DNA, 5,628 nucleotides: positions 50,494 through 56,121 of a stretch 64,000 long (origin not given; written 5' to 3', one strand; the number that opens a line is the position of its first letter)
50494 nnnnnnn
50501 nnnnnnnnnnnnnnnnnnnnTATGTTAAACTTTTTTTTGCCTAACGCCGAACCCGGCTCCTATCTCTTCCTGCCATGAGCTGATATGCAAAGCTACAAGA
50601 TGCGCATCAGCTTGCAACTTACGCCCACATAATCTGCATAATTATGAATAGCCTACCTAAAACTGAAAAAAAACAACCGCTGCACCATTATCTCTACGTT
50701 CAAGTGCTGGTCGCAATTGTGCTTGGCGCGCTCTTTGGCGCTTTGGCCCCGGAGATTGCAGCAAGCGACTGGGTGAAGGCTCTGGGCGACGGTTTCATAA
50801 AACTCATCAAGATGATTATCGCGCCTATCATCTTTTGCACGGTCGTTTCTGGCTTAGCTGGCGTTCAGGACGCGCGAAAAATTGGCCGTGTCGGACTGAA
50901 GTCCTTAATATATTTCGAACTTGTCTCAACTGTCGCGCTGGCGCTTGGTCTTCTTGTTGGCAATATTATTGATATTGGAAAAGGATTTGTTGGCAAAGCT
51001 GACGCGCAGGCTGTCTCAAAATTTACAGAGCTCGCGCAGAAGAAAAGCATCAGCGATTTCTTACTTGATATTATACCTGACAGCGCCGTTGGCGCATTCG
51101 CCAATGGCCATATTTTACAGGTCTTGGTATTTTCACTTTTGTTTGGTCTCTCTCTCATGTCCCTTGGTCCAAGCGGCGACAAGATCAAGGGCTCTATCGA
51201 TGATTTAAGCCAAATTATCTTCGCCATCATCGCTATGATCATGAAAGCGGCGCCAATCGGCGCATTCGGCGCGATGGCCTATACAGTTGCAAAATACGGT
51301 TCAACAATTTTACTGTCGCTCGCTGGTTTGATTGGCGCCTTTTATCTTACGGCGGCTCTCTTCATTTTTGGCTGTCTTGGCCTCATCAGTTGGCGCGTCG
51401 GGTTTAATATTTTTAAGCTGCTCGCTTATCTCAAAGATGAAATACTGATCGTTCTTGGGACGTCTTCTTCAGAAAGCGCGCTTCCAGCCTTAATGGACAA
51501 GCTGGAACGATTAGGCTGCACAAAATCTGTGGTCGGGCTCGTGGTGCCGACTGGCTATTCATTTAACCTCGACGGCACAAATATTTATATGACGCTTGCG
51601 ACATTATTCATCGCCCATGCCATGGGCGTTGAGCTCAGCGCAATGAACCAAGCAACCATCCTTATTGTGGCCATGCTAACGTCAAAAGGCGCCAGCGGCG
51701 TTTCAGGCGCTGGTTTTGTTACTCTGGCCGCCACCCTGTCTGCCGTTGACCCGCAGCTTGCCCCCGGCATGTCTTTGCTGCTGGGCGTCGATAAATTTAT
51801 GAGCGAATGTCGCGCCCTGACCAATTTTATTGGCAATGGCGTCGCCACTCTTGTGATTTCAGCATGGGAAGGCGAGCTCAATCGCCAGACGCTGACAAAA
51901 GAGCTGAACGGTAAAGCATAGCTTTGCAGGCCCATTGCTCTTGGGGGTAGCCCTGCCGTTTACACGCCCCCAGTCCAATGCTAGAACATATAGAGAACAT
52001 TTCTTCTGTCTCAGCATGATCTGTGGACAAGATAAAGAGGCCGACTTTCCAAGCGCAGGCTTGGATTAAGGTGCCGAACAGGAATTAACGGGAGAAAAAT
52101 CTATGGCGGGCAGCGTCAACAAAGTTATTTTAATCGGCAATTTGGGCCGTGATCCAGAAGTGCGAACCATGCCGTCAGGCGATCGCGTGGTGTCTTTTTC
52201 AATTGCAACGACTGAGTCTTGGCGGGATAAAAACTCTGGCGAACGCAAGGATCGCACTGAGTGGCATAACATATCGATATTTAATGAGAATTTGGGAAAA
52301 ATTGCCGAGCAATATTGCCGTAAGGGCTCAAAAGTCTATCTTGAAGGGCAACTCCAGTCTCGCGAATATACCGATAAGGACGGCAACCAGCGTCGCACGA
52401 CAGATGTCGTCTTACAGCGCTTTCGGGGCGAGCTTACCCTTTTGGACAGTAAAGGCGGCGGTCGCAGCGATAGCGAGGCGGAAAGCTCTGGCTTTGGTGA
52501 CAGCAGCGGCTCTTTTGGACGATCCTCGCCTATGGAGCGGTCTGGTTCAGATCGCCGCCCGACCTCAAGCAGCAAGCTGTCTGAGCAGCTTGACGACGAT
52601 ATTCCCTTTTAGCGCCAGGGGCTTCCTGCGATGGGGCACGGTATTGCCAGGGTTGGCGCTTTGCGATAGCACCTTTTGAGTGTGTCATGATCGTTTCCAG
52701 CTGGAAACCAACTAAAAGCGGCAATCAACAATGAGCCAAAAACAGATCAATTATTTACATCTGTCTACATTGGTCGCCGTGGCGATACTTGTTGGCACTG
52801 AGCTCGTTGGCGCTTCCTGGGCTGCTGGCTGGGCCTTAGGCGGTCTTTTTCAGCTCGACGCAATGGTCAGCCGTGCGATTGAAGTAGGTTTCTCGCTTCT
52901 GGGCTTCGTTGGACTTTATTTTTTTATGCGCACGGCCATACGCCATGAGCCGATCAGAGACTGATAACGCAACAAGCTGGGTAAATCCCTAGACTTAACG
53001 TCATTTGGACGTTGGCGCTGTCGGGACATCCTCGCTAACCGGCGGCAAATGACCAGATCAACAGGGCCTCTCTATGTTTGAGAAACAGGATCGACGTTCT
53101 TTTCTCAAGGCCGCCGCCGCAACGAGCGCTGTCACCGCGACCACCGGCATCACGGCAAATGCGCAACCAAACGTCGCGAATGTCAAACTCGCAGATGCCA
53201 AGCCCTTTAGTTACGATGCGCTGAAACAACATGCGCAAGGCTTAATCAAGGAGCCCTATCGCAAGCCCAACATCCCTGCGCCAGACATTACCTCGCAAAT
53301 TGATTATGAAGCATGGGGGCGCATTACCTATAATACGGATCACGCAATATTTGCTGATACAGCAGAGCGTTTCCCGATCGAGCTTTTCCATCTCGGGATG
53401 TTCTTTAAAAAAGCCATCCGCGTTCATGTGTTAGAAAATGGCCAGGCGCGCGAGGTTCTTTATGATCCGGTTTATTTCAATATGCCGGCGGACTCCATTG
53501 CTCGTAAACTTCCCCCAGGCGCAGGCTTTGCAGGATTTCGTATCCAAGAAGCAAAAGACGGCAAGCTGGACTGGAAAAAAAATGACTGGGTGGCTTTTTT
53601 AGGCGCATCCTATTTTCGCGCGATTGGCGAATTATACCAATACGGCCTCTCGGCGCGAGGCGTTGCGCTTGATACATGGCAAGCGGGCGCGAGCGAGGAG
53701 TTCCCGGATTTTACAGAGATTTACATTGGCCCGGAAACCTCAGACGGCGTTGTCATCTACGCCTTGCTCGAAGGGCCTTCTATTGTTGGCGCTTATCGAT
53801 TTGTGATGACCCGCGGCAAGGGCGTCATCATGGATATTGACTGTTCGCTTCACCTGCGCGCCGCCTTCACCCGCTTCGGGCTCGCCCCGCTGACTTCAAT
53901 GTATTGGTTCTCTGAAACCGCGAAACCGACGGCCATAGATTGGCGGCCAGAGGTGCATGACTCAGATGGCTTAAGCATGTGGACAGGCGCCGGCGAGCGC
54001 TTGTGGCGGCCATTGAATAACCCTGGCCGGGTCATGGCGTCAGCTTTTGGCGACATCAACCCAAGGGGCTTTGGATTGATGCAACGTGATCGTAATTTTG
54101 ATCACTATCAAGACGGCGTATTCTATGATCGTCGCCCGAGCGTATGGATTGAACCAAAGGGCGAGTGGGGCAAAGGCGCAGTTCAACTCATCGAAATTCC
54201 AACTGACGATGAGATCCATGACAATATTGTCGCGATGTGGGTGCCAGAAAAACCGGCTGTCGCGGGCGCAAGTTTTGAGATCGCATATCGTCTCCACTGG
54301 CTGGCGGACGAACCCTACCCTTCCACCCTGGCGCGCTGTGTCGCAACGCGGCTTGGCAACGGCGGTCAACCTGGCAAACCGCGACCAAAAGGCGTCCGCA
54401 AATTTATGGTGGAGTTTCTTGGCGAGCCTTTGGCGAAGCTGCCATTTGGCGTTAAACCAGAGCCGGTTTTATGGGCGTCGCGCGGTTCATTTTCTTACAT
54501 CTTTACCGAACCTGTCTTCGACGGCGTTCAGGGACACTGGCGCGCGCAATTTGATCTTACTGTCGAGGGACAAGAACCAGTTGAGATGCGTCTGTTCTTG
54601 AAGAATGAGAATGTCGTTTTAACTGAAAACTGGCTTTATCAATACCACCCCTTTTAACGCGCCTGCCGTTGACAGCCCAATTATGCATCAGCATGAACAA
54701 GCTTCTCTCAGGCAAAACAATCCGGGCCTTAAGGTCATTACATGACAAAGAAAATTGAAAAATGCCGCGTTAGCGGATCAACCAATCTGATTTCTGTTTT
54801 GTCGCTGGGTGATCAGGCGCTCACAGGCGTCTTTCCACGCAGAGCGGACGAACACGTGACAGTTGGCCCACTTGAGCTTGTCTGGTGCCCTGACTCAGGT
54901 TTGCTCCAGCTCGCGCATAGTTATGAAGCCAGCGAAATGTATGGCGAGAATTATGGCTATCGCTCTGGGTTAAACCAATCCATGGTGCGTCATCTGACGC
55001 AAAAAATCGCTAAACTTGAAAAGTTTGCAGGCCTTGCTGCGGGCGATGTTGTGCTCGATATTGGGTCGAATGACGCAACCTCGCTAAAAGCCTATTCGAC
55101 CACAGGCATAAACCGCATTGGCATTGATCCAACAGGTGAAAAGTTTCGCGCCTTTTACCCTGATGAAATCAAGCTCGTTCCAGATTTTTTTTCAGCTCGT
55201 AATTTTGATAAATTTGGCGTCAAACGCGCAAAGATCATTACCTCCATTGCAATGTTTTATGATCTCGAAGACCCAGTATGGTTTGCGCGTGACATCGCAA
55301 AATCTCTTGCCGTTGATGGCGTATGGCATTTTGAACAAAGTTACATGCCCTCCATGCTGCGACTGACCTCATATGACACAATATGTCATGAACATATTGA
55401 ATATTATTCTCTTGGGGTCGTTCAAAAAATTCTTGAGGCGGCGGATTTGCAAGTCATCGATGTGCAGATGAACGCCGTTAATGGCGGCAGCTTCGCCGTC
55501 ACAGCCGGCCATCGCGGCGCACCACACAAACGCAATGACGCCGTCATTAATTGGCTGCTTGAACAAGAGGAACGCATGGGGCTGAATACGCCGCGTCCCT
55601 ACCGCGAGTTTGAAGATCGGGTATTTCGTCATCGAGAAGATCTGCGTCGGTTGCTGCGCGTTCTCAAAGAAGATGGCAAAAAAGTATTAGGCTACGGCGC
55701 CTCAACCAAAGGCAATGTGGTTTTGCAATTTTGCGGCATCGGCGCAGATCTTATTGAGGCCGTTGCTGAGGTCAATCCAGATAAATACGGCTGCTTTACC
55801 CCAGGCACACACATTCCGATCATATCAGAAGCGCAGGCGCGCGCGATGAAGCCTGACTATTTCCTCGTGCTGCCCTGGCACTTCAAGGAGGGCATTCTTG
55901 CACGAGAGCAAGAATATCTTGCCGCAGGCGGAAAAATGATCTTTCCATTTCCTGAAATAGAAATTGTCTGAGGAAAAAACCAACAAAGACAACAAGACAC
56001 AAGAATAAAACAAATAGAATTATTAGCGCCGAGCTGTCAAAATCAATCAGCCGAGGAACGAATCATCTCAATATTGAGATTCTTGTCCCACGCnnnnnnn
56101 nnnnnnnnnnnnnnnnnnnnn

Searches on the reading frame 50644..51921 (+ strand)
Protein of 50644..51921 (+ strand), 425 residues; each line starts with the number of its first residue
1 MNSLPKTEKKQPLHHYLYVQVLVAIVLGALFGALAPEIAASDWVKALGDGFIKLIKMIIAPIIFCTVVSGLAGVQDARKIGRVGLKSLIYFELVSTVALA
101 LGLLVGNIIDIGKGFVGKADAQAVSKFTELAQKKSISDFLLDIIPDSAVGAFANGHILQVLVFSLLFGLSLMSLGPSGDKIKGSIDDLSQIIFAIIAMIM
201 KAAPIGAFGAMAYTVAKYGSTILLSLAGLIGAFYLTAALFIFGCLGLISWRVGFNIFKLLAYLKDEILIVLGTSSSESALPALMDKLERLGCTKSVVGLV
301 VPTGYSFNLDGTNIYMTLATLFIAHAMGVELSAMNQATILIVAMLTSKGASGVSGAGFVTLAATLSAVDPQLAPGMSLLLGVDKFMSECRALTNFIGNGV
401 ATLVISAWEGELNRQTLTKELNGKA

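Call 45: search_protein_families(library=pfam, proteins=[window:50644-51921:+], max_evalue=0.001)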
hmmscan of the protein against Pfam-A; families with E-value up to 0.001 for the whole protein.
window:50644-51921:+ (425 aa): 1 family
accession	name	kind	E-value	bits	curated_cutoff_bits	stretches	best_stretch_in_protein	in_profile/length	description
PF00375.23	SDF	-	1.9e-104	350.3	27.9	1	17-408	1-387/387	Sodium:dicarboxylate symporter family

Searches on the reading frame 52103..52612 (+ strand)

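Call 45: search_protein_families(library=pfam, proteins=[window:52103-52612:+], max_evalue=0.001)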
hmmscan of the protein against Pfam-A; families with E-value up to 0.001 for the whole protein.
window:52103-52612:+ (169 aa): 1 family
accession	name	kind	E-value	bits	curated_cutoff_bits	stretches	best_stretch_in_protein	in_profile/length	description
PF00436.31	SSB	-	6.1e-35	119.8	26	1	5-107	1-101/104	Single-strand binding protein family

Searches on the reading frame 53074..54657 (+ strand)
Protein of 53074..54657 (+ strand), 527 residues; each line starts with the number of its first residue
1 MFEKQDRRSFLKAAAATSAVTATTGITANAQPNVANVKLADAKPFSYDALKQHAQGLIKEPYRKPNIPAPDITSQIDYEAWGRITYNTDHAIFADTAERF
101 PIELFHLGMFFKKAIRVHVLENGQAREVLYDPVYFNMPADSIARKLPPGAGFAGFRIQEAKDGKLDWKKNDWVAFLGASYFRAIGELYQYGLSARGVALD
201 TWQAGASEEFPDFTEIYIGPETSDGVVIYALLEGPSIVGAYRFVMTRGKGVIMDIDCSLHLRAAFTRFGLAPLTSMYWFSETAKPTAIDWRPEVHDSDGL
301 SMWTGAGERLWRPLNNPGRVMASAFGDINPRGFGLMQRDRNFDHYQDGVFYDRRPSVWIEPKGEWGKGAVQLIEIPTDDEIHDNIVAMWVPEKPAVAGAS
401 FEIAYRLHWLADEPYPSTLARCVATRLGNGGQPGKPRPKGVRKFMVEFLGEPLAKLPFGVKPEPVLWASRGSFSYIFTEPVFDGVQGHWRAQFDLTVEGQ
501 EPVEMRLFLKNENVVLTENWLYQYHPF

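Call 45: search_protein_families(library=pfam, proteins=[window:53074-54657:+], max_evalue=0.001)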
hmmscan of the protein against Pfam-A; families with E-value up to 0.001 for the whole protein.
window:53074-54657:+ (527 aa): 2 families
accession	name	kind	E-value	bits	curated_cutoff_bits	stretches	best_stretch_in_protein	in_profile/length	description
PF04349.18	MdoG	-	4.6e-181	603.4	25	1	45-524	1-478/478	Periplasmic glucan biosynthesis protein, MdoG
PF10518.14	TAT_signal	-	8.1e-05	22.8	22.7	1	6-23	3-20/21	TAT (twin-arginine translocation) pathway signal sequence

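Call 75: find_related_loci(query=window:53074-54657:+, collection=genome_contigs, flank=10000)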
Query window:53074-54657:+ (527 aa) in genome_contigs; peptide patterns used: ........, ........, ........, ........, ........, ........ (x = any residue, [..] = any of these).
599 stretches matched a pattern (row limit reached: there are more); 567 encode a relative of the query (tblastn E <= 1e-3); the best 80 are kept; 80 distinct loci.
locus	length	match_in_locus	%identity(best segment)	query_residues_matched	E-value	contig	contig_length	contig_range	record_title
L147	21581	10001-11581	83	1-527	0e+0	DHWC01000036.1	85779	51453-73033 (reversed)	MAG TPA_asm: Methylocystaceae bacterium UBA5192 UBA5192_contig_49, whole genome shotgun sequence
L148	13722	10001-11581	85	1-527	0e+0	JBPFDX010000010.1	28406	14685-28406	MAG: Methylocystis sp. isolate Site2BBin3 k141_15386, whole genome shotgun sequence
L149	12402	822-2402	83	1-527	0e+0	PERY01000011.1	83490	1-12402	MAG: Methylocystis sp. isolate BC.3.87 BC_1000207_83490, whole genome shotgun sequence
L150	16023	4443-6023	84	1-527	0e+0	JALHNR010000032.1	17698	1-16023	MAG: Methylocystis sp. isolate Bin_68_2_sub c_000000012751, whole genome shotgun sequence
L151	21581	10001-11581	85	1-527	0e+0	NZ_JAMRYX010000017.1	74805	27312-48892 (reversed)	Methylocystis suflitae strain NLS-7 NLS7.00017, whole genome shotgun sequence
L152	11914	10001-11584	84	1-527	0e+0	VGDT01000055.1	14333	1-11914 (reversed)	MAG: Alphaproteobacteria bacterium isolate M_DeepCast_65m_m1_022 M_DeepCast_65m_m1_022_Ga0194120_10007879, whole genome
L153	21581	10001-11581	84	1-527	0e+0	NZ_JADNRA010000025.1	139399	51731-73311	Methylocystis sp. L43 MCYSTISL43_contig0025, whole genome shotgun sequence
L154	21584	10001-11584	83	1-527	0e+0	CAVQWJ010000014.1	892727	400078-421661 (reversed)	MAG: uncultured Alphaproteobacteria bacterium isolate MFD02979.bin.1.243 genome assembly, contig: contig_57820, whole ge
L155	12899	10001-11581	84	1-527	0e+0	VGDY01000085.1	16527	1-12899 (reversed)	MAG: Alphaproteobacteria bacterium isolate M_DeepCast_65m_m2_041 M_DeepCast_65m_m2_041_Ga0194120_10006479, whole genome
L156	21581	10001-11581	84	1-527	0e+0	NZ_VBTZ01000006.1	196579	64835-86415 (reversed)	Methylocystis sp. B8 contig6, whole genome shotgun sequence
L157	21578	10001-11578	84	1-527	0e+0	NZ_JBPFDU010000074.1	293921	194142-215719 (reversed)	MAG: Methylocystis sp. isolate Site1BBin15 k141_71734, whole genome shotgun sequence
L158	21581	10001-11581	83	1-527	0e+0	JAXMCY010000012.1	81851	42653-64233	MAG: Methylocystis sp. isolate STL-PRO22 C4.15.fa-12, whole genome shotgun sequence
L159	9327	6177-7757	84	1-527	0e+0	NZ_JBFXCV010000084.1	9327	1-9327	MAG: Methylocystis sp. isolate CA_2019_TPBS_78 NODE_28755_length_9327_cov_6.405000_TPBS, whole genome shotgun sequence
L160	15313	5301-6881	84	1-527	0e+0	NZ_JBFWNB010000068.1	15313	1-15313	MAG: Methylocystis sp. isolate CA_2019_TPBF_102 NODE_17076_length_15313_cov_5.530291_TPBF, whole genome shotgun sequence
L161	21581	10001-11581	84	1-527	0e+0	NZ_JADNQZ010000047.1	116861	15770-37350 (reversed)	Methylocystis sp. H62 MCYSTISH62_contig0047, whole genome shotgun sequence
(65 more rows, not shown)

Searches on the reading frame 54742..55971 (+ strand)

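Call 45: search_protein_families(library=pfam, proteins=[window:54742-55971:+], max_evalue=0.001)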
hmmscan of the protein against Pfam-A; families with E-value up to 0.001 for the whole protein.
window:54742-55971:+ (409 aa): 3 families
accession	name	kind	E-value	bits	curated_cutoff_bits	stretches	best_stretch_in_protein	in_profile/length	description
PF08484.17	Methyltransf_14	-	1.6e-56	190.9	23.5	1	246-404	2-160/160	C-methyltransferase C-terminal domain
PF08421.16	Methyltransf_13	-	1e-15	58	31.3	1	8-67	1-62/62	Putative zinc binding domain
PF13489.12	Methyltransf_23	-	2.1e-09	37.8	27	1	85-240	5-163/164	Methyltransferase domain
